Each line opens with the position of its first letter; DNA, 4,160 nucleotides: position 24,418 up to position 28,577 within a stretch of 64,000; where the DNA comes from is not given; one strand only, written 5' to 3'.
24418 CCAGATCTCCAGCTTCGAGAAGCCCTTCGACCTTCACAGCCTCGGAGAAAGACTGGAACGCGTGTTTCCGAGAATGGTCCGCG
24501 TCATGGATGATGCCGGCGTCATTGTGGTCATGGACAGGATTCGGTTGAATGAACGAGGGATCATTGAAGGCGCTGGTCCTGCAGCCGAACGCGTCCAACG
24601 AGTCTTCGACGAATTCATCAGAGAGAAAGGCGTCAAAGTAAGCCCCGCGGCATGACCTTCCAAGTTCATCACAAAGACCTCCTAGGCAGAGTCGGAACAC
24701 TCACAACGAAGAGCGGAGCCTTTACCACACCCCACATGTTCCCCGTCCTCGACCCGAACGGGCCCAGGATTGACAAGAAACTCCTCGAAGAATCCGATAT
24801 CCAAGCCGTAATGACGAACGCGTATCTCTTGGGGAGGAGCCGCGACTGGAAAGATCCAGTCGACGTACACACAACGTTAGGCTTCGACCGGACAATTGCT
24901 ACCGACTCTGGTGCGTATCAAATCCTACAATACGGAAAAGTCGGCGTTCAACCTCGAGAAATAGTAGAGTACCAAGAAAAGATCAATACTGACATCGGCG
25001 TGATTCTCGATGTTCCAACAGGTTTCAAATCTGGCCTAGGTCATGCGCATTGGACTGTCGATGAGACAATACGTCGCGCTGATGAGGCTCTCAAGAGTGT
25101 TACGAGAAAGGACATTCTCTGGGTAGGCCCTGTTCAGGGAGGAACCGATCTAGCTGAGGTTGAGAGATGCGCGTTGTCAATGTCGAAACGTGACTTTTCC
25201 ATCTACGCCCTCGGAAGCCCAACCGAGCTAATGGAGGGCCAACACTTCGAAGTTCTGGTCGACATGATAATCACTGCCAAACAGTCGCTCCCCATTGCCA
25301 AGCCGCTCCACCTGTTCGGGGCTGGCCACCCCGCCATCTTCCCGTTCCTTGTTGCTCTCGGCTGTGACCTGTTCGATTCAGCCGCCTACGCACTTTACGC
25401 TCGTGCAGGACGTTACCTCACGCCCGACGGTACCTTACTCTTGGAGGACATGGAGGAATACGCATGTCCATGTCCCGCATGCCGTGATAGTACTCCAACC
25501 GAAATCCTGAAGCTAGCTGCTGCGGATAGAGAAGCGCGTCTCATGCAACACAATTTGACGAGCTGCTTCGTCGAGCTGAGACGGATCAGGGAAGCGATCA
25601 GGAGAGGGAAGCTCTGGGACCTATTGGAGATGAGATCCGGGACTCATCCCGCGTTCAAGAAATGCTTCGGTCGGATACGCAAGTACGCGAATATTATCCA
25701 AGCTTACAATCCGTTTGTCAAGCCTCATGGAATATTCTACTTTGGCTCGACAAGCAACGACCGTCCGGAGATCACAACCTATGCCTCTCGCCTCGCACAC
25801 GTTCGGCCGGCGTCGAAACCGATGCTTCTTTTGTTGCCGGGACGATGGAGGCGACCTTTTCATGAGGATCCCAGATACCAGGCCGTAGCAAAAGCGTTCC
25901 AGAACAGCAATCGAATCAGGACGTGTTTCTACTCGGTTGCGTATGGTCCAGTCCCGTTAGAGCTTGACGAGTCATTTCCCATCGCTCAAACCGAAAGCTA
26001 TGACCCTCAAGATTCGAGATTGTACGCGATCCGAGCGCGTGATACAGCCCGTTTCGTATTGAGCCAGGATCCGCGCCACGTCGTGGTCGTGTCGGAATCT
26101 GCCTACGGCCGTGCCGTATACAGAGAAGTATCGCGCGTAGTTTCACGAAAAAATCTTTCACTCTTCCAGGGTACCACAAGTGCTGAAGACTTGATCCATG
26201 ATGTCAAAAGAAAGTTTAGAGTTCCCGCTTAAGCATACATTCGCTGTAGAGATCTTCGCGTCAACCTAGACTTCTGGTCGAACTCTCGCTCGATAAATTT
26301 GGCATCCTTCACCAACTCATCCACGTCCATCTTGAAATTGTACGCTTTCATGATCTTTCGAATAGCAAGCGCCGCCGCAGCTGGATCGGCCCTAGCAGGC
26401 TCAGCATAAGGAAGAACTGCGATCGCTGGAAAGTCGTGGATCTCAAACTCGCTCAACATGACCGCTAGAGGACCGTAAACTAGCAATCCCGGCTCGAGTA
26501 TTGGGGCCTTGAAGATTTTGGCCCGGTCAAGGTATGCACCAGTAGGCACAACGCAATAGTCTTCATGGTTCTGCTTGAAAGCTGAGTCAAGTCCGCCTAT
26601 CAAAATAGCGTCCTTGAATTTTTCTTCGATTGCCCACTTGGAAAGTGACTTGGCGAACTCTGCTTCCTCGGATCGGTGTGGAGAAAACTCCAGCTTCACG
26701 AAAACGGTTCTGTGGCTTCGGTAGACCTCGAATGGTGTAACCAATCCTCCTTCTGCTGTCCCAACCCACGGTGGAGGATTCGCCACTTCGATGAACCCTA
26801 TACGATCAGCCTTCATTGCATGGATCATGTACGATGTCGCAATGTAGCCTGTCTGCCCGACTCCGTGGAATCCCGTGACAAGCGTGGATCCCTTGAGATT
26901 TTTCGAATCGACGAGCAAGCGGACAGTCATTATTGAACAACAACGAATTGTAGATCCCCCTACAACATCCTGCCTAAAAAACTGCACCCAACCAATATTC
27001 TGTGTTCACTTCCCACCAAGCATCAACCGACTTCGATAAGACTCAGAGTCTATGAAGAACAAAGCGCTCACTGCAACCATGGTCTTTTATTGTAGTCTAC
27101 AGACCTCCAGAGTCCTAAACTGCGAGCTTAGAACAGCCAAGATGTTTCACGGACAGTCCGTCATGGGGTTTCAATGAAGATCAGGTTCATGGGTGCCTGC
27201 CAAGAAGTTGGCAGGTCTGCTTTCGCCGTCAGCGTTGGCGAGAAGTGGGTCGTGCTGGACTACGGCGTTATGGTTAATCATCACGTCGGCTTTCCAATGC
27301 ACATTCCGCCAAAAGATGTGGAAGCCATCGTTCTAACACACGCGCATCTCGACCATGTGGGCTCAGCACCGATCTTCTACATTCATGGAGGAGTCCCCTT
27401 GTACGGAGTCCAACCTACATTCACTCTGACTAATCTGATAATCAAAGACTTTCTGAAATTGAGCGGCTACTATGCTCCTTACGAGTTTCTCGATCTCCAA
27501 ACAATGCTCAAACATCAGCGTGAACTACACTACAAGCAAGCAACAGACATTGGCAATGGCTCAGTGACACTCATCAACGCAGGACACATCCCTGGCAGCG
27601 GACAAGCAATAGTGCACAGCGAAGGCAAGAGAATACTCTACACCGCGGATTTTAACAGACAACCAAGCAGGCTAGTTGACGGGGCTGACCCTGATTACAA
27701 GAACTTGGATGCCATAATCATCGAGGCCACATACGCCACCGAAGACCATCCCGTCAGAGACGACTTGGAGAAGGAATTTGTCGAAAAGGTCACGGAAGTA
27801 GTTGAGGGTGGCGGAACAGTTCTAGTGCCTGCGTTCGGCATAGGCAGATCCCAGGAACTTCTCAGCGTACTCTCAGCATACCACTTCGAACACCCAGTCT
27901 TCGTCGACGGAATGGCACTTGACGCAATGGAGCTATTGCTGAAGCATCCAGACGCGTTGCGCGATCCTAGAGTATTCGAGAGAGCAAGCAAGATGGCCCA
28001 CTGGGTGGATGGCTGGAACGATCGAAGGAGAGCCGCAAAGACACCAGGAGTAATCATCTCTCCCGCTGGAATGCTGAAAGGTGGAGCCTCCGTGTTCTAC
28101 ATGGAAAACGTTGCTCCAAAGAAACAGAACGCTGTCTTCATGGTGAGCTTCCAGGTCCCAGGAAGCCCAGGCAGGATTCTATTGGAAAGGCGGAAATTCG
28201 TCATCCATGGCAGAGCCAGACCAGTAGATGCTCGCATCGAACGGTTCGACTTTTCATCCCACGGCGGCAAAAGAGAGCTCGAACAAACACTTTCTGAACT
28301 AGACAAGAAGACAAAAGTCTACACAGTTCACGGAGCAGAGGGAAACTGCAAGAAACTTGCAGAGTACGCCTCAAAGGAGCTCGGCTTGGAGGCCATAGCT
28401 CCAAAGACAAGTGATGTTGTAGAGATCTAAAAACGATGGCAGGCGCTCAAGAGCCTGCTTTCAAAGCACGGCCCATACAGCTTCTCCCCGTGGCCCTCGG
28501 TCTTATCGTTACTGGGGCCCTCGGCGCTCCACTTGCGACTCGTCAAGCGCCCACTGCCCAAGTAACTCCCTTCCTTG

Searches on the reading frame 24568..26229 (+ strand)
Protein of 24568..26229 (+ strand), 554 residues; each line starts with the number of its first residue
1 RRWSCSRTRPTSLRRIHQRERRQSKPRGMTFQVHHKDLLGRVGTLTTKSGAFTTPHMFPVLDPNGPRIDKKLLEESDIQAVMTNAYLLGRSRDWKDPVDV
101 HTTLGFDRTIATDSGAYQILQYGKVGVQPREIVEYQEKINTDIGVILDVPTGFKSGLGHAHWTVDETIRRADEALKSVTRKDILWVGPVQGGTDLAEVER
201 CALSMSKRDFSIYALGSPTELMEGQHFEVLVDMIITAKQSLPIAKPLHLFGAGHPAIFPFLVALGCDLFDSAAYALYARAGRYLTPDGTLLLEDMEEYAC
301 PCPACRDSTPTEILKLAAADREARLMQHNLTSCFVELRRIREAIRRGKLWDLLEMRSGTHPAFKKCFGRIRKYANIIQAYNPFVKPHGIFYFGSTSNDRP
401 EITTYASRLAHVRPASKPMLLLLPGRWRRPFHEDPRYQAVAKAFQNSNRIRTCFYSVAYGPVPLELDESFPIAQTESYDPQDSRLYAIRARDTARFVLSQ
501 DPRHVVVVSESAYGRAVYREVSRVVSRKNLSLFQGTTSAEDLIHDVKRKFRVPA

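Call 18: search_protein_families(library=pfam, proteins=[window:24568-26229:+], max_evalue=0.001)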
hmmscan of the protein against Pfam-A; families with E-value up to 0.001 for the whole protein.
window:24568-26229:+ (554 aa): 1 family
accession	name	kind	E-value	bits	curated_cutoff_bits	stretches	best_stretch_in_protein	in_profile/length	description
PF01702.25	TGT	-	3.4e-70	237.3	26.3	1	40-360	3-355/357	Queuine tRNA-ribosyltransferase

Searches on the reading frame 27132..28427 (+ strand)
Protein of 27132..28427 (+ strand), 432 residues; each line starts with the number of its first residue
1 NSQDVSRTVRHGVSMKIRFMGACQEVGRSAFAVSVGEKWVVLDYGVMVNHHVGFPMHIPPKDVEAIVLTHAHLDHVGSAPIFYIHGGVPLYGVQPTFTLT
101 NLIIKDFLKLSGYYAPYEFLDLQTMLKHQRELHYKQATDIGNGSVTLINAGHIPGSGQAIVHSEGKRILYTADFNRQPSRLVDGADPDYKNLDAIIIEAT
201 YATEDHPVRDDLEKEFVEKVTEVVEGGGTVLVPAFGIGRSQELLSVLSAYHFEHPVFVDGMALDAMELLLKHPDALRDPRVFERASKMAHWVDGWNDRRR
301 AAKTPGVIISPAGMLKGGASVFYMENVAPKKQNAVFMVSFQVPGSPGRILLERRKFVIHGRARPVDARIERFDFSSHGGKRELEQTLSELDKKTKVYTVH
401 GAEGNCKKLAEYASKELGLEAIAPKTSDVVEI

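Call 19: search_protein_families(library=pfam, proteins=[window:27132-28427:+], max_evalue=0.001)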
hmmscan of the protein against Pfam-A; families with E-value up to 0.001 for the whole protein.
window:27132-28427:+ (432 aa): 5 families
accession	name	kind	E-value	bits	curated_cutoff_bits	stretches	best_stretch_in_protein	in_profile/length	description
PF10996.14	Beta-Casp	-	1.7e-15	58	27.7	1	241-349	2-119/120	Beta-Casp domain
PF00753.33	Lactamase_B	-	3.1e-13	50.5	22.7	1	29-185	7-161/196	Metallo-beta-lactamase superfamily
PF07521.17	RMMBL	-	5.9e-13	49.1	21.6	1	364-424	3-63/63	Zn-dependent metallo-hydrolase RNA specificity domain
PF16661.11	Lactamase_B_6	-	1.8e-09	37.7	27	1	61-186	34-174/193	Metallo-beta-lactamase superfamily domain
PF12706.13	Lactamase_B_2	-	7.1e-07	29.5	27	1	55-208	21-173/200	Beta-lactamase superfamily domain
